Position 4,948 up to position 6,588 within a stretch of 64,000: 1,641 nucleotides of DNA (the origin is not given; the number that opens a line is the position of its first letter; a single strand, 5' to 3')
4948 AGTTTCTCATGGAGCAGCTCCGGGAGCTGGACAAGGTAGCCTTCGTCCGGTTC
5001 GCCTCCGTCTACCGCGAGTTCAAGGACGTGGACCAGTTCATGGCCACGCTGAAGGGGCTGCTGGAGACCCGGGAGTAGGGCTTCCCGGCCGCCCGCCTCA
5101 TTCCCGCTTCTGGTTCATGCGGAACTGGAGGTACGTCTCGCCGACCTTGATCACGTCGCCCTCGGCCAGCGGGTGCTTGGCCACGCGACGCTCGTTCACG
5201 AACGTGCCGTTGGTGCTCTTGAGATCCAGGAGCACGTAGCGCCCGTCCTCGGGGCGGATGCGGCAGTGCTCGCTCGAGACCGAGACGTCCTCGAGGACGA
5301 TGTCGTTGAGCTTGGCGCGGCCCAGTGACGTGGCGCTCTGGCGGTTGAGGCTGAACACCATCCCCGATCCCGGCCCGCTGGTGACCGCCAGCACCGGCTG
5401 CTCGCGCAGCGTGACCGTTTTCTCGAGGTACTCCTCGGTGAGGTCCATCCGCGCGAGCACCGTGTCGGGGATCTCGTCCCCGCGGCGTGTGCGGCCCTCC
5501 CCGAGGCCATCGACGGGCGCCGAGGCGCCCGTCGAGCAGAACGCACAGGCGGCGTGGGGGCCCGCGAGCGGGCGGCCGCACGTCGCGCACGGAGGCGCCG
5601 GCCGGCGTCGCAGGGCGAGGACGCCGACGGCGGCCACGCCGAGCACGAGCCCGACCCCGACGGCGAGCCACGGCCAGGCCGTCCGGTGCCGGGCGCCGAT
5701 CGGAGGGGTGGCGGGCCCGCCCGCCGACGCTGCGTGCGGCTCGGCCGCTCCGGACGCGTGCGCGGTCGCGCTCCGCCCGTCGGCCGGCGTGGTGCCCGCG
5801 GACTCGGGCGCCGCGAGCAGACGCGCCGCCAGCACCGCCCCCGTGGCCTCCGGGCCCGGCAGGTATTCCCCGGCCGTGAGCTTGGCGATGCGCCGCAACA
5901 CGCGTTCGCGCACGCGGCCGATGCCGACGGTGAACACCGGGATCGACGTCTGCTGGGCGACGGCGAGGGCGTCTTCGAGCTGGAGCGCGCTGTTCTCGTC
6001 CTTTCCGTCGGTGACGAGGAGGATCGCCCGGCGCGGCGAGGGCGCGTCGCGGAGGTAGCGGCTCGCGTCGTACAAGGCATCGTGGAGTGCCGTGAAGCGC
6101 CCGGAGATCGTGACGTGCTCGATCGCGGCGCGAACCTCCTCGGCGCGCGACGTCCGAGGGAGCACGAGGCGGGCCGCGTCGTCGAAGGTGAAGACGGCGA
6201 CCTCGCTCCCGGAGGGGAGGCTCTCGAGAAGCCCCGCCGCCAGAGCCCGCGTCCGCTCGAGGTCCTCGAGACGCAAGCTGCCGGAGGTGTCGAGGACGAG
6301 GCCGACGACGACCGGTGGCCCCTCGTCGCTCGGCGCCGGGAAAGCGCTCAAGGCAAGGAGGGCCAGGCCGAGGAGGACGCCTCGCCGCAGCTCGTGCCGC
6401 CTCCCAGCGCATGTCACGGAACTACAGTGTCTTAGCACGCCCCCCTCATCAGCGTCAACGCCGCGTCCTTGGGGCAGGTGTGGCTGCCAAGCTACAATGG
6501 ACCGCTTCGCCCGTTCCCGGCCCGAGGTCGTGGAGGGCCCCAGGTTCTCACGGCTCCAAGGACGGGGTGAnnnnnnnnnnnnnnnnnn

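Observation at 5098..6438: Single-pass protein with an extracytoplasmic VWA domain and a cytoplasmic zinc ribbon plus FHA domain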

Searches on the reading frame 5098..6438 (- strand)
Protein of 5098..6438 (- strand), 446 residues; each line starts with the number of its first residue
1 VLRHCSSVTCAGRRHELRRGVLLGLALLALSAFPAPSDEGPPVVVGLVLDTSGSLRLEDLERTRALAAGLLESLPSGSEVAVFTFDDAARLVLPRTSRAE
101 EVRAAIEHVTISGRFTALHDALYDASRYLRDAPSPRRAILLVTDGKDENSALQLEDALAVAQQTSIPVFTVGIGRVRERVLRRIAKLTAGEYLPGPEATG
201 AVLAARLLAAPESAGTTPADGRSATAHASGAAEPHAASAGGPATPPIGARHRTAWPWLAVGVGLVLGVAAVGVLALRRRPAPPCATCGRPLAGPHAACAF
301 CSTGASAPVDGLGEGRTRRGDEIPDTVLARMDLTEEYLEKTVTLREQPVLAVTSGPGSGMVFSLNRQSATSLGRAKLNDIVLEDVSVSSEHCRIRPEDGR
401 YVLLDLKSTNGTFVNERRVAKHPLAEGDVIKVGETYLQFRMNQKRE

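Call 3: search_protein_families(library=pfam, proteins=[window:5098-6438:-], max_evalue=1)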
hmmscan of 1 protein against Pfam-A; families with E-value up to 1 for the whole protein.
window:5098-6438:- (446 aa): 7 families
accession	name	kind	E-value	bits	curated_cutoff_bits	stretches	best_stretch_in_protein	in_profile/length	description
PF00498.31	FHA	-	3e-20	72.8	20.7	1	370-433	1-67/67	FHA domain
PF16697.10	Yop-YscD_cpl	-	2.2e-18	66.7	33.2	1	352-441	2-92/94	Inner membrane component of T3SS, cytoplasmic domain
PF00092.34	VWA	-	1.2e-16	61.8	23.8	1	47-186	4-152/174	von Willebrand factor type A domain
PF13519.12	VWA_2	-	6.3e-14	52.9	27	1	47-146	3-107/107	von Willebrand factor type A domain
PF13768.12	VWA_3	-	4e-09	37.1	27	1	47-192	5-153/155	von Willebrand factor type A domain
PF09967.15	DUF2201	-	0.015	15.9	26.4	1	47-91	3-45/123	VWA-like domain (DUF2201)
PF05762.20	VWA_CoxE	-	0.021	14.7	26.4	1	47-166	61-180/222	VWA domain containing CoxE-like protein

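Call 4: search_protein_families(library=ncbifam, proteins=[window:5098-6438:-], max_evalue=1)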
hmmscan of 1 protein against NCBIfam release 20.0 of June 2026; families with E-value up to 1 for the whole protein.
window:5098-6438:- (446 aa): 13 families
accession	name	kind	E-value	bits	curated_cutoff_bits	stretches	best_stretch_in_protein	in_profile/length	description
NF049868.1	FhaB_Rv0019c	equivalog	1.9e-20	73.5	125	1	346-438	65-157/158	FHA domain-containing protein FhaB/FipA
NF041660.2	oxygluDhInhib_OdhI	equivalog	6.5e-17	61.6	200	1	346-439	35-127/130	oxoglutarate dehydrogenase inhibitor Odhl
TIGR03436.1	acidobact_VWFA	subfamily_domain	2.8e-14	53.3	81.25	1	38-178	62-224/324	VWA domain-containing protein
TIGR03354.1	VI_FHA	hypoth_equivalog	1.3e-12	48.3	120.25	1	362-441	19-103/420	type VI secretion system-associated FHA domain protein TagH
NF052573.1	HisKinEspAMyxo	equivalog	3.4e-10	38.6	1400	1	353-441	31-121/755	serine histidine kinase EspA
NF033760.1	gliding_GltG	equivalog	7.4e-09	34.7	650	1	372-439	28-96/650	adventurous gliding motility protein GltG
TIGR02442.1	Cob-chelat-sub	hypoth_equivalog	2.1e-08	33.1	779.45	1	45-158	475-597/641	putative cobaltochelatase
NF047508.1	VWA_BatA_Lepto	exception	1.7e-07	30.6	380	1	83-177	135-232/315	VWA domain-containing protein BatA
NF052403.1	ESX1TransRegEspM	equivalog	6e-06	25.4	550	1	346-434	9-94/367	ESX-1 type VII secretion system transcriptional regulator EspM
TIGR03788.1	marine_srt_targ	equivalog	1.5e-05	23.6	551.65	1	47-192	276-425/629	marine proteobacterial sortase target protein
TIGR00868.1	hCaCC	subfamily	0.00014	19.8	900.85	1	44-191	306-456/863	calcium-activated chloride channel protein 1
NF010238.0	PRK13685.1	subfamily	0.0033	16.6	432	1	43-174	97-245/335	hypothetical protein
NF047585.2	LIC10012_fam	equivalog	0.048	12.2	400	1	47-168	167-290/513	LIC10012 family protein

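Call 7: find_homologous_proteins(query=window:5098-6438:-, max_evalue=0.00001)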
Query window:5098-6438:- (446 aa): 533 proteins with E <= 0.00001 among 8000 candidates; the best 120 are listed.
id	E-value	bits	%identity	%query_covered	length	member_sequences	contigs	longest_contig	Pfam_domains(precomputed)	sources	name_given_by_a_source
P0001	2.8e-266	901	100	93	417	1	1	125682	PF13768.13,PF00498.32,PF00092.35,PF13519.13,PF16697.11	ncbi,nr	ncbi:MAG: FHA domain-containing protein [Acidobacteria bacterium]|nr:FHA domain-containing protein [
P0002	1.3e-155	537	63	91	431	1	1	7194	PF13768.13,PF00498.32,PF00092.35,PF13519.13,PF16697.11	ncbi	-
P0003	6.3e-153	528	62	96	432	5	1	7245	PF13768.13,PF00498.32,PF00092.35,PF13519.13,PF16697.11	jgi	jgi:hypothetical protein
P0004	2.8e-140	486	59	94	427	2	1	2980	PF13768.13,PF00498.32,PF00092.35,PF13519.13,PF16697.11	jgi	jgi:hypothetical protein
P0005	1.5e-136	474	56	96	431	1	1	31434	PF13768.13,PF00498.32,PF00092.35,PF13519.13,PF16697.11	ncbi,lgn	-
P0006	5.4e-133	462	55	96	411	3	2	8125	PF13768.13,PF00498.32,PF00092.35,PF13519.13,PF16697.11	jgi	jgi:hypothetical protein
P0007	4.1e-132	459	60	91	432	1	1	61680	PF00498.32,PF00092.35,PF13519.13,PF16697.11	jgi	jgi:hypothetical protein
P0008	6.5e-132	459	62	39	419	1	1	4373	PF00498.32,PF00092.35,PF13519.13,PF16697.11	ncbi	-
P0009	4.1e-131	456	59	90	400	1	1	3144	PF00498.32,PF00092.35,PF13519.13,PF16697.11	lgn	-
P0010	1.5e-130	454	55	92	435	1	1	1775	PF00498.32,PF00092.35,PF13519.13,PF16697.11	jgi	jgi:hypothetical protein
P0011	2.6e-130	453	54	94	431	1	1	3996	PF13768.13,PF00498.32,PF00092.35,PF13519.13,PF16697.11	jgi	jgi:hypothetical protein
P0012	4.6e-129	449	58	91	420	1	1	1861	PF13768.13,PF00498.32,PF00092.35,PF13519.13,PF16697.11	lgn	-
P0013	1.8e-128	447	56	95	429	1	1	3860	PF13768.13,PF00498.32,PF00092.35,PF13519.13,PF16697.11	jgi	jgi:hypothetical protein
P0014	3.5e-128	446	55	93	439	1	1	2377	PF13768.13,PF00498.32,PF00092.35,PF13519.13,PF16697.11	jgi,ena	-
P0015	3.5e-128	446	55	91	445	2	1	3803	PF13768.13,PF00498.32,PF00092.35,PF13519.13,PF16697.11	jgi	-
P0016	9.6e-128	445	52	96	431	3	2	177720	PF13768.13,PF00498.32,PF00092.35,PF13519.13,PF16697.11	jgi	jgi:hypothetical protein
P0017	4.5e-127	443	69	38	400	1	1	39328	PF13768.13,PF00498.32,PF00092.35,PF13519.13,PF16697.11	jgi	jgi:hypothetical protein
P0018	2.4e-126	440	54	90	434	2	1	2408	PF00498.32,PF00092.35,PF13519.13,PF16697.11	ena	-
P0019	2.4e-126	440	56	91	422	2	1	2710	PF13768.13,PF00498.32,PF00092.35,PF13519.13,PF16697.11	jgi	jgi:hypothetical protein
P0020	4.3e-126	440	55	91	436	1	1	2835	PF13768.13,PF00498.32,PF00092.35,PF13519.13,PF16697.11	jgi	jgi:hypothetical protein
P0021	4.8e-126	439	54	91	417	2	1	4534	PF13768.13,PF00498.32,PF00092.35,PF13519.13,PF16697.11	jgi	-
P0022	5.6e-126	439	53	91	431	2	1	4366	PF00498.32,PF00092.35,PF13519.13,PF16697.11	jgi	-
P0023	5.8e-126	439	54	90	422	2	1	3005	PF13768.13,PF00498.32,PF00092.35,PF13519.13,PF16697.11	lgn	-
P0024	7.8e-126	439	56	91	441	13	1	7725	PF13768.13,PF00498.32,PF00092.35,PF13519.13,PF16697.11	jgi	jgi:hypothetical protein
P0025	1.4e-125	438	52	96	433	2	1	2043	PF13768.13,PF00498.32,PF00092.35,PF13519.13,PF16697.11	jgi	-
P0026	1.5e-125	438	54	91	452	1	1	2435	PF13768.13,PF00498.32,PF00092.35,PF13519.13,PF16697.11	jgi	jgi:hypothetical protein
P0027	2.8e-125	437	54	90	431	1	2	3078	PF00498.32,PF00092.35,PF13519.13,PF16697.11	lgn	-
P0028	3.7e-125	436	53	96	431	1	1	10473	PF13768.13,PF00498.32,PF00092.35,PF13519.13,PF16697.11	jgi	jgi:hypothetical protein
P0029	6.3e-125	436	55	91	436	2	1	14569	PF13768.13,PF00498.32,PF00092.35,PF13519.13,PF16697.11,PF09967.16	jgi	jgi:uncharacterized protein YegL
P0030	6.4e-125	436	55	90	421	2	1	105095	PF13768.13,PF00498.32,PF00092.35,PF13519.13,PF16697.11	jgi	jgi:uncharacterized protein YegL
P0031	1.9e-124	434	55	96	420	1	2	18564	PF13768.13,PF00498.32,PF00092.35,PF13519.13,PF16697.11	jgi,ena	-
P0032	1.9e-124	434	55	94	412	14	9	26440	PF13768.13,PF00498.32,PF00092.35,PF13519.13,PF16697.11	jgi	jgi:hypothetical protein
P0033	3.4e-124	433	52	96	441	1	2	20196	PF13768.13,PF00498.32,PF00092.35,PF13519.13,PF16697.11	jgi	jgi:hypothetical protein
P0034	5.1e-124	433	55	94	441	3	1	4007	PF13768.13,PF00498.32,PF00092.35,PF13519.13,PF16697.11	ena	-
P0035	5.2e-124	433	56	94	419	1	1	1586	PF13768.13,PF00498.32,PF00092.35,PF13519.13,PF16697.11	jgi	jgi:hypothetical protein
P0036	7.8e-124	432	55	94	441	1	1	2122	PF13768.13,PF00498.32,PF00092.35,PF13519.13,PF16697.11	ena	-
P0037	1.5e-123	431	54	89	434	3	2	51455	PF13768.13,PF00498.32,PF00092.35,PF13519.13,PF16697.11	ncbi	-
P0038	1.6e-123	431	61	42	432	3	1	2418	PF13768.13,PF00498.32,PF00092.35,PF13519.13,PF16697.11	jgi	jgi:uncharacterized protein YegL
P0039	1.7e-123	431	54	95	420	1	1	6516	PF13768.13,PF00498.32,PF00092.35,PF13519.13,PF16697.11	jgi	jgi:hypothetical protein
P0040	2.2e-123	431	57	91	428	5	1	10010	PF13768.13,PF00498.32,PF00092.35,PF13519.13,PF16697.11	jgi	jgi:hypothetical protein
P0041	2.4e-123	430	53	91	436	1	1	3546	PF00498.32,PF00092.35,PF13519.13,PF16697.11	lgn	-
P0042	5.1e-123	429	52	91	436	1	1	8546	PF00498.32,PF00092.35,PF13519.13,PF16697.11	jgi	jgi:von Willebrand factor type A domain/FHA domain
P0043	7.8e-123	429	57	91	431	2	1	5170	PF13768.13,PF00498.32,PF00092.35,PF13519.13,PF16697.11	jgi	jgi:Mg-chelatase subunit ChlD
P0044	1.4e-122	428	54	91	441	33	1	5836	PF13768.13,PF00498.32,PF00092.35,PF13519.13,PF16697.11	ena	-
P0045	1.4e-122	428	54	91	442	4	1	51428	PF00498.32,PF00092.35,PF13519.13,PF16697.11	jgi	jgi:hypothetical protein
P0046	1.5e-122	428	55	90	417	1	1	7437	PF13768.13,PF00498.32,PF00092.35,PF13519.13,PF16697.11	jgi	jgi:hypothetical protein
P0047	2.9e-122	427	55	91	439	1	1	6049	PF13768.13,PF00498.32,PF00092.35,PF13519.13,PF16697.11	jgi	jgi:hypothetical protein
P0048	4.1e-122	426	48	90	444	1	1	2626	PF00498.32,PF00092.35,PF13519.13,PF16697.11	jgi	jgi:hypothetical protein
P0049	7.1e-122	426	52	97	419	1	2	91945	PF13768.13,PF00498.32,PF00092.35,PF13519.13,PF16697.11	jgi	-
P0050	8.1e-122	425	52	95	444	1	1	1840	PF13768.13,PF00498.32,PF00092.35,PF13519.13,PF16697.11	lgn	-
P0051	1.0e-121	425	55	95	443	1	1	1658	PF00498.32,PF00092.35,PF13519.13,PF16697.11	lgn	-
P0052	1.3e-121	425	50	91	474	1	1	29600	PF00498.32,PF00092.35,PF13519.13,PF16697.11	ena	-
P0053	1.3e-121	425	53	96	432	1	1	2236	PF00498.32,PF00092.35,PF13519.13,PF16697.11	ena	-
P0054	1.8e-121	424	52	95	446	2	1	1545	PF13768.13,PF00498.32,PF00092.35,PF13519.13,PF16697.11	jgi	jgi:hypothetical protein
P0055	2.1e-121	424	55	91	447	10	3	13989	PF13768.13,PF00498.32,PF00092.35,PF13519.13,PF16697.11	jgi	-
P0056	2.2e-121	424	65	36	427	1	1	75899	PF13768.13,PF00498.32,PF00092.35,PF13519.13,PF16697.11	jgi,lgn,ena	-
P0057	2.9e-121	424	56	95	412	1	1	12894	PF13768.13,PF00498.32,PF00092.35,PF13519.13,PF16697.11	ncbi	-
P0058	4.0e-121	423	54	95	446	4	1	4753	PF13768.13,PF00498.32,PF00092.35,PF13519.13,PF16697.11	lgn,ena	-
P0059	8.3e-121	422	53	94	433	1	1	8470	PF13768.13,PF00498.32,PF00092.35,PF13519.13,PF16697.11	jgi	jgi:FHA domain-containing protein/von Willebrand factor type A domain-containing protein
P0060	1.8e-120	421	53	97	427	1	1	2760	PF13768.13,PF00498.32,PF00092.35,PF13519.13,PF16697.11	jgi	jgi:hypothetical protein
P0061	1.8e-120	421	51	95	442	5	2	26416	PF00498.32,PF00092.35,PF13519.13,PF16697.11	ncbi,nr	ncbi:MAG: hypothetical protein DMF80_19985 [Acidobacteria bacterium]|nr:MAG: hypothetical protein DM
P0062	2.7e-120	420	50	93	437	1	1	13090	PF13768.13,PF00498.32,PF00092.35,PF13519.13,PF16697.11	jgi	jgi:hypothetical protein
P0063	2.8e-120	420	61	38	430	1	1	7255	PF00498.32,PF00092.35,PF13519.13,PF16697.11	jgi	jgi:hypothetical protein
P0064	3.0e-120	420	60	37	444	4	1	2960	PF13768.13,PF00498.32,PF00092.35,PF13519.13,PF16697.11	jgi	-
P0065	3.2e-120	420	50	95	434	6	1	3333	PF00498.32,PF00092.35,PF13519.13,PF16697.11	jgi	jgi:hypothetical protein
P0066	5.9e-120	419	51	95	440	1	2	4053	PF13768.13,PF00498.32,PF00092.35,PF13519.13,PF16697.11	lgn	-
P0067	9.1e-120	419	52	95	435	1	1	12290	PF13768.13,PF00498.32,PF00092.35,PF13519.13,PF16697.11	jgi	jgi:uncharacterized Zn finger protein (UPF0148 family)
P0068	9.2e-120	419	55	92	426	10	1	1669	PF13768.13,PF00498.32,PF00092.35,PF13519.13,PF16697.11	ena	-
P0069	1.1e-119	418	51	95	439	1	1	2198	PF13768.13,PF00498.32,PF00092.35,PF13519.13,PF16697.11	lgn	-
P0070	1.3e-119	418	54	91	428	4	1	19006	PF00498.32,PF00092.35,PF13519.13,PF16697.11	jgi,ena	-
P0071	2.4e-119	417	54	89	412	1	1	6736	PF13768.13,PF00498.32,PF00092.35,PF13519.13,PF16697.11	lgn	-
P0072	2.5e-119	417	53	91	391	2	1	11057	PF00498.32,PF00092.35,PF13519.13,PF16697.11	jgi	jgi:hypothetical protein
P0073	2.6e-119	417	51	100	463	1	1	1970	PF13768.13,PF00498.32,PF00092.35,PF13519.13,PF16697.11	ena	-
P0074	2.6e-119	417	49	90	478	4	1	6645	PF00498.32,PF00092.35,PF13519.13,PF16697.11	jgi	jgi:hypothetical protein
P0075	5.5e-119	416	55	90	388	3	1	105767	PF00498.32,PF00092.35,PF13519.13,PF16697.11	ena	-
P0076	5.7e-119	416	50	91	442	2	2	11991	PF13768.13,PF00498.32,PF00092.35,PF13519.13,PF16697.11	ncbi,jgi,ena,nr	ncbi:MAG TPA: FHA domain-containing protein [Vicinamibacteria bacterium]|nr:FHA domain-containing pr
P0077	7.9e-119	416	51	97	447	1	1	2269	PF13768.13,PF00498.32,PF00092.35,PF13519.13,PF16697.11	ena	-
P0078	1.3e-118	415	51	93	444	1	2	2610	PF00498.32,PF00092.35,PF13519.13,PF16697.11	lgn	-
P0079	1.5e-118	415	53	90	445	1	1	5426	PF13768.13,PF00498.32,PF00092.35,PF13519.13,PF16697.11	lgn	-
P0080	2.0e-118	414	67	43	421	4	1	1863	PF13768.13,PF00498.32,PF00092.35,PF13519.13,PF16697.11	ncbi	-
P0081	2.3e-118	414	54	94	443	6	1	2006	PF13768.13,PF00498.32,PF00092.35,PF13519.13,PF16697.11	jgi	-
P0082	2.5e-118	414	53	90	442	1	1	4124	PF13768.13,PF00498.32,PF00092.35,PF13519.13,PF16697.11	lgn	-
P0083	3.3e-118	414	51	95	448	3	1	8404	PF00498.32,PF00092.35,PF13519.13,PF16697.11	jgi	jgi:FHA domain-containing protein/von Willebrand factor type A domain-containing protein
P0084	4.4e-118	413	50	95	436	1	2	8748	PF13768.13,PF00498.32,PF00092.35,PF13519.13,PF16697.11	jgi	jgi:hypothetical protein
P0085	5.3e-118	413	53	91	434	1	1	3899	PF13768.13,PF00498.32,PF00092.35,PF13519.13,PF16697.11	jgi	jgi:hypothetical protein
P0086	5.4e-118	413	51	96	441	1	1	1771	PF13768.13,PF00498.32,PF00092.35,PF13519.13,PF16697.11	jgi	jgi:hypothetical protein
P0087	1.2e-117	412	51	92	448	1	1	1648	PF00498.32,PF00092.35,PF13519.13,PF16697.11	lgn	-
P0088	1.5e-117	411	52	96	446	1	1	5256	PF00498.32,PF00092.35,PF13519.13,PF16697.11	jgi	jgi:hypothetical protein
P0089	1.8e-117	411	53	96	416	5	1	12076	PF13768.13,PF00498.32,PF00092.35,PF13519.13,PF16697.11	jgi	jgi:hypothetical protein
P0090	2.0e-117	411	53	93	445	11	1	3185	PF13768.13,PF00498.32,PF00092.35,PF13519.13,PF16697.11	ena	-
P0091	2.5e-117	411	52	91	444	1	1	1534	PF13768.13,PF00498.32,PF00092.35,PF13519.13,PF16697.11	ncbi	-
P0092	2.5e-117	411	52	93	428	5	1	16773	PF13768.13,PF00498.32,PF00092.35,PF13519.13,PF16697.11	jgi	jgi:hypothetical protein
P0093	2.8e-117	411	51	96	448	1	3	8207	PF00498.32,PF00092.35,PF13519.13,PF16697.11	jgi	jgi:hypothetical protein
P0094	2.9e-117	411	51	96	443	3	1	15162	PF13768.13,PF00498.32,PF00092.35,PF13519.13,PF16697.11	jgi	jgi:hypothetical protein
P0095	3.3e-117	410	47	91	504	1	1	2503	PF13768.13,PF00498.32,PF00092.35,PF13519.13,PF16697.11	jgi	-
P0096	3.4e-117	410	66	43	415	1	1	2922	PF13768.13,PF00498.32,PF00092.35,PF13519.13,PF16697.11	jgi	jgi:hypothetical protein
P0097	5.5e-117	410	51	90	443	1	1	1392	PF13768.13,PF00498.32,PF00092.35,PF13519.13,PF16697.11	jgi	jgi:Mg-chelatase subunit ChlD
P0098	7.0e-117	409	53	87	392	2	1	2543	PF13768.13,PF00498.32,PF00092.35,PF13519.13,PF16697.11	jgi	jgi:hypothetical protein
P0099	7.2e-117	409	52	90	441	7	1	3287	PF13768.13,PF00498.32,PF00092.35,PF13519.13,PF16697.11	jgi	jgi:hypothetical protein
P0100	7.5e-117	409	52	90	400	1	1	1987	PF00498.32,PF00092.35,PF13519.13,PF16697.11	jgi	jgi:hypothetical protein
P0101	8.4e-117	409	52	93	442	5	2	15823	PF00498.32,PF00092.35,PF13519.13,PF16697.11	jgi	jgi:hypothetical protein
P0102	1.1e-116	409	51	90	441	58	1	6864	PF13768.13,PF00498.32,PF00092.35,PF13519.13,PF16697.11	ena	-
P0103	1.1e-116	409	60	34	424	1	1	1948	PF00498.32,PF00092.35,PF13519.13,PF16697.11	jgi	jgi:hypothetical protein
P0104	1.3e-116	408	52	91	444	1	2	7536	PF13768.13,PF00498.32,PF00092.35,PF13519.13,PF16697.11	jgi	jgi:FHA domain-containing protein/von Willebrand factor type A domain-containing protein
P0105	1.7e-116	408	53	91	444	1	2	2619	PF13768.13,PF00498.32,PF00092.35,PF13519.13,PF16697.11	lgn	-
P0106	2.4e-116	407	50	91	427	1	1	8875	PF13768.13,PF00498.32,PF00092.35,PF13519.13,PF16697.11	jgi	jgi:hypothetical protein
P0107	3.3e-116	407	61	39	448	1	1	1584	PF13768.13,PF00498.32,PF00092.35,PF13519.13,PF16697.11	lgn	-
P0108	3.8e-116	407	51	96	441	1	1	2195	PF13768.13,PF00498.32,PF00092.35,PF13519.13,PF16697.11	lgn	-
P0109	4.4e-116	407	51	96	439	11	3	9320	PF13768.13,PF00498.32,PF00092.35,PF13519.13,PF16697.11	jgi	-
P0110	4.7e-116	406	53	90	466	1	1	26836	PF13768.13,PF00498.32,PF00092.35,PF13519.13,PF16697.11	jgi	jgi:FHA domain/von Willebrand factor type A domain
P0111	4.9e-116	406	54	91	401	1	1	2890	PF13768.13,PF00498.32,PF00092.35,PF13519.13,PF16697.11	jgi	jgi:FHA domain-containing protein/von Willebrand factor type A domain-containing protein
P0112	5.1e-116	406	70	37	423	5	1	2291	PF13768.13,PF00498.32,PF00092.35,PF13519.13,PF16697.11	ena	-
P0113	5.3e-116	406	51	95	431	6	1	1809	PF00498.32,PF00092.35,PF13519.13,PF16697.11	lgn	-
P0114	5.4e-116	406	51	91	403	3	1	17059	PF00498.32,PF00092.35,PF13519.13,PF16697.11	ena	-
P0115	6.5e-116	406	55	38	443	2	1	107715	PF13768.13,PF00498.32,PF00092.35,PF13519.13,PF16697.11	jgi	jgi:FHA domain-containing protein/von Willebrand factor type A domain-containing protein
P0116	7.0e-116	406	52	91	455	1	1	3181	PF00498.32,PF00092.35,PF13519.13,PF16697.11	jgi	jgi:hypothetical protein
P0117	7.5e-116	406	52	91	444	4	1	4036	PF13768.13,PF00498.32,PF00092.35,PF13519.13,PF16697.11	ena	-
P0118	7.7e-116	406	52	95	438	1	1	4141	PF13768.13,PF00498.32,PF00092.35,PF13519.13,PF16697.11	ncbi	-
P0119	8.0e-116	406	52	95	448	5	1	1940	PF00498.32,PF00092.35,PF13519.13,PF16697.11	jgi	jgi:hypothetical protein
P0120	1.1e-115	405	52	95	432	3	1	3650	PF00498.32,PF00092.35,PF13519.13,PF16697.11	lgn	-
